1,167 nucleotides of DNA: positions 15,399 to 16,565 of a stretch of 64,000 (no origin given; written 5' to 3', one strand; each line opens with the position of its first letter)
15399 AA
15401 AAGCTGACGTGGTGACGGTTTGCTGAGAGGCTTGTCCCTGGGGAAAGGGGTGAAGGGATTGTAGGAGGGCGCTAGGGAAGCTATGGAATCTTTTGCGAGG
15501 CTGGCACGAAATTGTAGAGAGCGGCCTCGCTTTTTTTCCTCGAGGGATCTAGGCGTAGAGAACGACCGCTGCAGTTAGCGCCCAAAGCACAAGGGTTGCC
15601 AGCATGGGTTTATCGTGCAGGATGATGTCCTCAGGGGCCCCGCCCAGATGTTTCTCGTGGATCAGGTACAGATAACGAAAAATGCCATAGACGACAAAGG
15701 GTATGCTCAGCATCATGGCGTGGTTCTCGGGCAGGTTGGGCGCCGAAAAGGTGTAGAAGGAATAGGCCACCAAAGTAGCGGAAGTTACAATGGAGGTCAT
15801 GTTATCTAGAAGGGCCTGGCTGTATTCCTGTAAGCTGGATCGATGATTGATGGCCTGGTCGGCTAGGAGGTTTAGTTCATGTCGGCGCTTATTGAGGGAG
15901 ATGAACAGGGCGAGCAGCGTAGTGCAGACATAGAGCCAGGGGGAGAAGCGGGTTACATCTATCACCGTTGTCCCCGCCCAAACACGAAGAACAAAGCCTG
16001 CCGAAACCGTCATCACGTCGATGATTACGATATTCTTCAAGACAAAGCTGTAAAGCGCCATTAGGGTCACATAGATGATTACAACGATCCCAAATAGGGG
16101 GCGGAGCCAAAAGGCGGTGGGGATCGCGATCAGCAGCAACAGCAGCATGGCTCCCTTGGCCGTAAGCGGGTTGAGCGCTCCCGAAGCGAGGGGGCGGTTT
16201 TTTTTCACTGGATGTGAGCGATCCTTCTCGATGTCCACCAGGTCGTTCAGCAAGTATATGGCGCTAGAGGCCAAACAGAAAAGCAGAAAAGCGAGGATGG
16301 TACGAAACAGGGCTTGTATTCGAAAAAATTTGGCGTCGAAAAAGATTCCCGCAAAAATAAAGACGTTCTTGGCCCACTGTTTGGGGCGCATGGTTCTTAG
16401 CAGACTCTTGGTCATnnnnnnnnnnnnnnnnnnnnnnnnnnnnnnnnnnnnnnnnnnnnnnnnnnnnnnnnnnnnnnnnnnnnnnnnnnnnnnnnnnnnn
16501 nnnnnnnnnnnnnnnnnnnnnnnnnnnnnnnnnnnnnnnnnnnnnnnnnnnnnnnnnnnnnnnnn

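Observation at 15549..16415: DPPR-synthase (Rv3806c-type UbiA) homolog 2 kb upstream of the GT-C array points to a polyprenyl-phospho-pentose donor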

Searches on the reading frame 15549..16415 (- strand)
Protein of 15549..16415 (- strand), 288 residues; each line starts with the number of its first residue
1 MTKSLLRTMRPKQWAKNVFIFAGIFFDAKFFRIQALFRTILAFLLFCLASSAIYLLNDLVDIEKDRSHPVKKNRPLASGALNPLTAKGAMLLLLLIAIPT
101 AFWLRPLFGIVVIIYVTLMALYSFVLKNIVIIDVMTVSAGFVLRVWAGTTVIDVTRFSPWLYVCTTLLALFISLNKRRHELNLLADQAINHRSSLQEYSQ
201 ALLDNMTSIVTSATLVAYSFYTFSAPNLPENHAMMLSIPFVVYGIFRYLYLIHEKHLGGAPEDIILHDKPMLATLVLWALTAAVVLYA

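Call 5: search_protein_families(library=pfam, proteins=[window:15549-16415:-], max_evalue=0.01)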
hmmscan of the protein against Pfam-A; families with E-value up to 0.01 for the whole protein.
window:15549-16415:- (288 aa): 1 family
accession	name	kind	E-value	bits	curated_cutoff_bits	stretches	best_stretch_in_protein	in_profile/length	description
PF01040.23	UbiA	-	2.7e-21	76.5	34.2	1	21-256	6-236/250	UbiA prenyltransferase family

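Call 6: search_protein_families(library=ncbifam, proteins=[window:15549-16415:-], max_evalue=0.01)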
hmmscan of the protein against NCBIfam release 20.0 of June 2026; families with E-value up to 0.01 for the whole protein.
window:15549-16415:- (288 aa): 13 families
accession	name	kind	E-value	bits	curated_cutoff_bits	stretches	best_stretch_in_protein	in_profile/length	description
NF008977.0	PRK12324.1-2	equivalog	2.9e-82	276.4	234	1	4-285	4-286/297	decaprenyl-phosphate phosphoribosyltransferase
NF008978.0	PRK12324.1-4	equivalog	7.6e-64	215.7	207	1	2-287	32-320/322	decaprenyl-phosphate phosphoribosyltransferase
NF006088.0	PRK08238.1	equivalog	7.2e-51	173.3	351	1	3-283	193-477/482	UbiA family prenyltransferase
NF008976.0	PRK12324.1-1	equivalog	9.9e-46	156.5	474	1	4-284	20-301/306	decaprenyl-phosphate phosphoribosyltransferase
NF009523.0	PRK12884.1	equivalog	6.5e-14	51.8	269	1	36-171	36-166/279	prenyltransferase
TIGR01474.1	ubiA_proteo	equivalog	2.7e-06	27.1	275.45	1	46-168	50-173/282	4-hydroxybenzoate octaprenyltransferase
TIGR01473.1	cyoE_ctaB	equivalog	6.8e-06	26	210.3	1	5-135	3-135/281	heme o synthase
NF009521.0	PRK12882.1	equivalog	7.2e-06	25.4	296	1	18-138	22-138/280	geranylgeranylglycerol-phosphate geranylgeranyltransferase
NF009522.0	PRK12883.1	equivalog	1.3e-05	24.8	353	1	37-167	37-165/279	geranylgeranylglycerol-phosphate geranylgeranyltransferase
NF009525.0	PRK12887.1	equivalog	1.7e-05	24.3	226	1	36-124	52-139/310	homogentisate phytyltransferase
NF009609.0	PRK13106.1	equivalog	3.7e-05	23.2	349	1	37-168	49-188/301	prenyltransferase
TIGR01475.1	ubiA_other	subfamily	8e-05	22.2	180.8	1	19-156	20-155/282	UbiA-like polyprenyltransferase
NF035940.1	prenyl_rel_EboC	equivalog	0.00012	21.5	250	1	21-136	19-136/292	UbiA-like protein EboC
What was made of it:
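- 15549..16415 (-): Polyprenyl-phosphate 5-phosphoribosyltransferase (DPPRS/PPPRS, Rv3806c-type UbiA), 288 aa. NF008977 scores 276.4 bits (cut-off 234) (call 6).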

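Call 8: search_solved_structures(query=window:15549-16415:-, max_evalue=0.01, show_alignments=2)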
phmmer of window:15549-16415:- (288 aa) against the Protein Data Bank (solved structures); distinct sequences matched with E-value up to 0.01: 3.
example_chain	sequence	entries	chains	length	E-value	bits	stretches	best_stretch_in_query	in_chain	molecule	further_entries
8j8j_D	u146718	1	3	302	4.7e-38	134.5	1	4-283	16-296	Decaprenyl-phosphate phosphoribosyltransferase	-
8j8k_A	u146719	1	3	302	1.2e-28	103.7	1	4-283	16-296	Decaprenyl-phosphate phosphoribosyltransferase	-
6m31_A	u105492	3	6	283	0.0049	19.7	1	28-124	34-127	Digeranylgeranylglyceryl phosphate synthase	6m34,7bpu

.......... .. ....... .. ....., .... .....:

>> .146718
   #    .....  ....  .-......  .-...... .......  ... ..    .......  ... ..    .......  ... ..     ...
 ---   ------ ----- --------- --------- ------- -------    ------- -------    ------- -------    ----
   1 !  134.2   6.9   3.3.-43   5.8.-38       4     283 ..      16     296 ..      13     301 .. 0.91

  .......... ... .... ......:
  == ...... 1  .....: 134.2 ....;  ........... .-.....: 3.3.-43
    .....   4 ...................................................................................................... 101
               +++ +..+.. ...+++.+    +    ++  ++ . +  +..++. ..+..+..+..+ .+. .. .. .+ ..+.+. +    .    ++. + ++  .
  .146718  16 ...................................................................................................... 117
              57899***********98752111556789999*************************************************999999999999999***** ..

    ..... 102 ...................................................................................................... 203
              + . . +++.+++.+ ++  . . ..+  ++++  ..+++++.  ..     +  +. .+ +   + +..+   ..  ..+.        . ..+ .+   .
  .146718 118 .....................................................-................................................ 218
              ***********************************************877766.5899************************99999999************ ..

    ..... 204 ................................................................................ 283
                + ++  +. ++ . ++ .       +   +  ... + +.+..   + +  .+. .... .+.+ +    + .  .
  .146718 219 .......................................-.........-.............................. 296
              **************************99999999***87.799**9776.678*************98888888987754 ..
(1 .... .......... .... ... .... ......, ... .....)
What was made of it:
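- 15549..16415 (-): PDB 8j8j matches at E = 4.7e-38 (call 8).
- Checked: PDB 8j8j matches at E = 4.7e-38 over residues 4-283 (call 8).
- The full-length match to 8j8j has E = 4.7e-38 (call 8).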

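Call 10: find_encoding_contigs(protein=window:15549-16415:-, flank=10000, max_places=6)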
Protein window:15549-16415:- (288 aa): 1 contig read that carries it; 1 place shown.
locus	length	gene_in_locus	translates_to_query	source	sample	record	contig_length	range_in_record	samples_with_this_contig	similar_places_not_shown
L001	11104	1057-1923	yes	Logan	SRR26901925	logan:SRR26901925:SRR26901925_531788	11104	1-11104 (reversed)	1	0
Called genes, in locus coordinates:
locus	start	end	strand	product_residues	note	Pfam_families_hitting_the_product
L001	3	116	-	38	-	?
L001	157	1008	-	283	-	PF01479:S4, PF01728:FtsJ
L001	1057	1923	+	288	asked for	PF01040:UbiA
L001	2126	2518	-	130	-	PF00380:Ribosomal_S9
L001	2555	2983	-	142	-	PF00572:Ribosomal_L13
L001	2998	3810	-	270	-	PF01416:PseudoU_synth_1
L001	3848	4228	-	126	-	PF01196:Ribosomal_L17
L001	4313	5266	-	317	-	PF01193:RNA_pol_L, PF01000:RNA_pol_A_bac, PF03118:RNA_pol_A_CTD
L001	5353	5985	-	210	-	PF00163:Ribosomal_S4, PF01479:S4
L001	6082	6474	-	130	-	PF00411:Ribosomal_S11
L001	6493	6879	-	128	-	PF00416:Ribosomal_S13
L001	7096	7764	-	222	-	PF00406:ADK, PF13207:AAA_17, PF05191:ADK_lid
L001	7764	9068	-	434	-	PF00344:SecY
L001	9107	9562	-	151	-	PF00828:Ribosomal_L27A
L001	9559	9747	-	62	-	PF00327:Ribosomal_L30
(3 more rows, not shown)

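Call 11: find_homologous_proteins(query=window:15549-16415:-, max_evalue=1e-10)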
Query window:15549-16415:- (288 aa): 8000 proteins with E <= 1e-10 among 8000 candidates; the best 120 are listed.
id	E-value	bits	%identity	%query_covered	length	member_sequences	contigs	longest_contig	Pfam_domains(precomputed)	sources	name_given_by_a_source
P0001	7.8e-182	621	100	100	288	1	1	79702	PF01040.24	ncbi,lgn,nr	ncbi:MAG: decaprenyl-phosphate phosphoribosyltransferase [Chloroflexota bacterium]|nr:decaprenyl-pho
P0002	2.6e-159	547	85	100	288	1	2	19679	PF01040.24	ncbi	-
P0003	1.4e-155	535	82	100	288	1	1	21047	PF01040.24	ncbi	-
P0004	5.3e-155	533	84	99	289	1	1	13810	PF01040.24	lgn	-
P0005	1.7e-154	531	82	100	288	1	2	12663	PF01040.24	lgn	-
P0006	3.8e-131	455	69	100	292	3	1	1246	PF01040.24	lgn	-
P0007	6.6e-131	454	69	100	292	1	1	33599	PF01040.24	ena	-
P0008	7.8e-129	447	69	100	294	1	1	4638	PF01040.24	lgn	-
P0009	7.8e-127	440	69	99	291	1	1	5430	PF01040.24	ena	-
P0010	1.7e-125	436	71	97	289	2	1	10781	PF01040.24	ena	-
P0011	3.6e-125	435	68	99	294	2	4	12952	PF01040.24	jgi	jgi:4-hydroxybenzoate polyprenyltransferase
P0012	4.1e-125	435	68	99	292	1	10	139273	PF01040.24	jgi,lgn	jgi:4-hydroxybenzoate polyprenyltransferase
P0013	4.8e-125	435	68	99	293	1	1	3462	PF01040.24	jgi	-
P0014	2.1e-124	433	69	99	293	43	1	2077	PF01040.24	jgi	-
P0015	3.2e-124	432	68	100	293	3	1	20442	PF01040.24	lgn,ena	-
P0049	2.5e-118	413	65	97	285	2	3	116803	PF01040.24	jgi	jgi:4-hydroxybenzoate polyprenyltransferase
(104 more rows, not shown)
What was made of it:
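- Checked: The 288-aa form equals the NCBI protein P0001 (100% identity, 288 aa) and fits homolog lengths of about 285-295 aa (call 11).
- JGI names several homologs this way (call 11).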

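Call 12: find_related_loci(query=window:15549-16415:-, collection=genome_contigs, flank=10000)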
Query window:15549-16415:- (288 aa) in genome_contigs; peptide patterns used: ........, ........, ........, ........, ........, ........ (x = any residue, [..] = any of these).
600 stretches matched a pattern (row limit reached: there are more); 525 encode a relative of the query (tblastn E <= 1e-3); the best 80 are kept; 80 distinct loci.
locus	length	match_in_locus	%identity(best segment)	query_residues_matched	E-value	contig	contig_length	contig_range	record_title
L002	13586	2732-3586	86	3-287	2e-161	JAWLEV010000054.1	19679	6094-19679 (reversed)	MAG: Anaerolineae bacterium isolate 20BLK6-1.bin.88 NODE_2666_length_19679_cov_14.616292, whole genome shotgun sequence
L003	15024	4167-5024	83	3-288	1e-161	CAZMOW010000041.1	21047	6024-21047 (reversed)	MAG TPA_asm: uncultured Anaerolineales bacterium isolate SRP141376_co2_331 genome assembly, contig: NODE_5235_length_210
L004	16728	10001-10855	66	3-287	5e-131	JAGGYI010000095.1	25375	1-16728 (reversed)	MAG: Anaerolineae bacterium isolate AUK174 PB_MBMC_128_c_000000000291, whole genome shotgun sequence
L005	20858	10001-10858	68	3-288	2e-129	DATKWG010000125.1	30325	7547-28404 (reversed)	MAG TPA_asm: Anaerolineae bacterium isolate SMAG_U14156 k141_100553, whole genome shotgun sequence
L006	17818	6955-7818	67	1-288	2e-128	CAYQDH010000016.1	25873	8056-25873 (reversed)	MAG TPA_asm: uncultured Anaerolineales bacterium isolate SRP192927_co7_575 genome assembly, contig: NODE_3191_length_258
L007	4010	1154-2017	64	1-288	2e-127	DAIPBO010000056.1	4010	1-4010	MAG TPA_asm: Chloroflexota bacterium isolate CTOTU19791 NODE_16674_length_4010_cov_4.764096, whole genome shotgun sequen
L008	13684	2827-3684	67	3-288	2e-124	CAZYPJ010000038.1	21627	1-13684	MAG TPA_asm: uncultured Anaerolineales bacterium isolate SRP167436_co1_96 genome assembly, contig: NODE_3722_length_2162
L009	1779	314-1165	68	4-287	2e-133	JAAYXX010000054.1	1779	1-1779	MAG: Chloroflexota bacterium isolate AS06rmzACSIP_190 49889_AS06, whole genome shotgun sequence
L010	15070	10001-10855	60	3-287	6e-121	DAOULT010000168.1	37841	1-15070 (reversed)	MAG TPA_asm: Anaerolineae bacterium isolate W31_52 k127_1039653, whole genome shotgun sequence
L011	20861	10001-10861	62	1-287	2e-117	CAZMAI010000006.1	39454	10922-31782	MAG TPA_asm: uncultured Anaerolineales bacterium isolate binchicken_co43_236 genome assembly, contig: NODE_1458_length_3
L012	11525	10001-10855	61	3-287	1e-116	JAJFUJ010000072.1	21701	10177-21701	MAG: Chloroflexota bacterium isolate bin.428 k141_4186299, whole genome shotgun sequence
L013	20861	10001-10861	61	1-287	1e-116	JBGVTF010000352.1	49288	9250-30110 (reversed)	MAG: Anaerolineae bacterium isolate S_237_B7 k127_339509, whole genome shotgun sequence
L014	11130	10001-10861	62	1-287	7e-116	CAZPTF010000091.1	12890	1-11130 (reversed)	MAG TPA_asm: uncultured Anaerolineae bacterium isolate SRP241326_co3_194 genome assembly, contig: NODE_6060_length_12890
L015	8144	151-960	62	1-270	2e-115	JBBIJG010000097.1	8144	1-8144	MAG: Caldilineae bacterium isolate BR1F70218_bin_157 NODE_2312_length_8144_cov_3.240326, whole genome shotgun sequence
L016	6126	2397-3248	64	4-287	2e-113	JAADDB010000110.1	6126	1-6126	MAG: Chloroflexota bacterium isolate L_MaxBin.078 contig-127_17268, whole genome shotgun sequence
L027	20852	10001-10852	58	4-287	3e-109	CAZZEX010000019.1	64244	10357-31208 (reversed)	MAG TPA_asm: uncultured Anaerolineales bacterium isolate SRP214966_co5_324 genome assembly, contig: NODE_187_length_6424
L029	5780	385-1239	56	3-287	4e-109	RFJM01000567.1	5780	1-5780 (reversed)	MAG: Caldilineae bacterium isolate J102 k99_1652137, whole genome shotgun sequence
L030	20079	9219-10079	56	1-287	8e-109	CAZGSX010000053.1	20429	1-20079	MAG TPA_asm: uncultured Anaerolineales bacterium isolate SRP319275_co2_215 genome assembly, contig: NODE_2013_length_204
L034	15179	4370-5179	60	1-270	2e-108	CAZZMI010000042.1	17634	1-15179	MAG TPA_asm: uncultured Anaerolineae bacterium isolate SRP104967_co2_36 genome assembly, contig: NODE_1535_length_17634_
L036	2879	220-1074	58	3-287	1e-111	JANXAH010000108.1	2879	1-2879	MAG: Anaerolineae bacterium isolate SKYB113 k141_2887, whole genome shotgun sequence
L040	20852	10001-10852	55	4-287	2e-107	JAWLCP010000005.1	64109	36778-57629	MAG: Anaerolineae bacterium isolate 15dZY3.bin.6 NODE_739_length_64109_cov_13.209795, whole genome shotgun sequence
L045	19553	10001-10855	55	3-287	3e-106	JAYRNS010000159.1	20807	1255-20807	MAG: Anaerolineae bacterium isolate XM2_XAASGE4bin.34 k141_255001, whole genome shotgun sequence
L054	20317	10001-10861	59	1-287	2e-105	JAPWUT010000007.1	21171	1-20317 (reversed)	MAG: Anaerolineae bacterium isolate RSWS10 scaffold_174_c2, whole genome shotgun sequence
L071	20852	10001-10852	56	4-287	3e-107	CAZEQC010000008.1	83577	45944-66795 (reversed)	MAG TPA_asm: uncultured Anaerolineales bacterium isolate binchicken_co15_221 genome assembly, contig: NODE_40_length_835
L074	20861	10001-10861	57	1-287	2e-102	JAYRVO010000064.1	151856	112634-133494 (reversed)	MAG: Chloroflexota bacterium isolate NJ_NJASGE3bin.22 k141_526855, whole genome shotgun sequence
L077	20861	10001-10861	55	1-287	2e-102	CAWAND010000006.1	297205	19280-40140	MAG: uncultured Chloroflexia bacterium isolate MFD02923.bin.1.168 genome assembly, contig: contig_35583, whole genome sh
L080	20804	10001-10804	57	5-272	2e-102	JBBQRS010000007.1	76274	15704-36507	MAG: Anaerolineae bacterium isolate Co_metawrap_1702 Cmw_1702_k141_23333256_length_76274_cov_20.9979, whole genome shotg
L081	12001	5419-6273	54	3-287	8e-102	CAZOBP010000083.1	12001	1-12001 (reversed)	MAG TPA_asm: uncultured Anaerolineales bacterium isolate binchicken_co228_446 genome assembly, contig: NODE_7908_length_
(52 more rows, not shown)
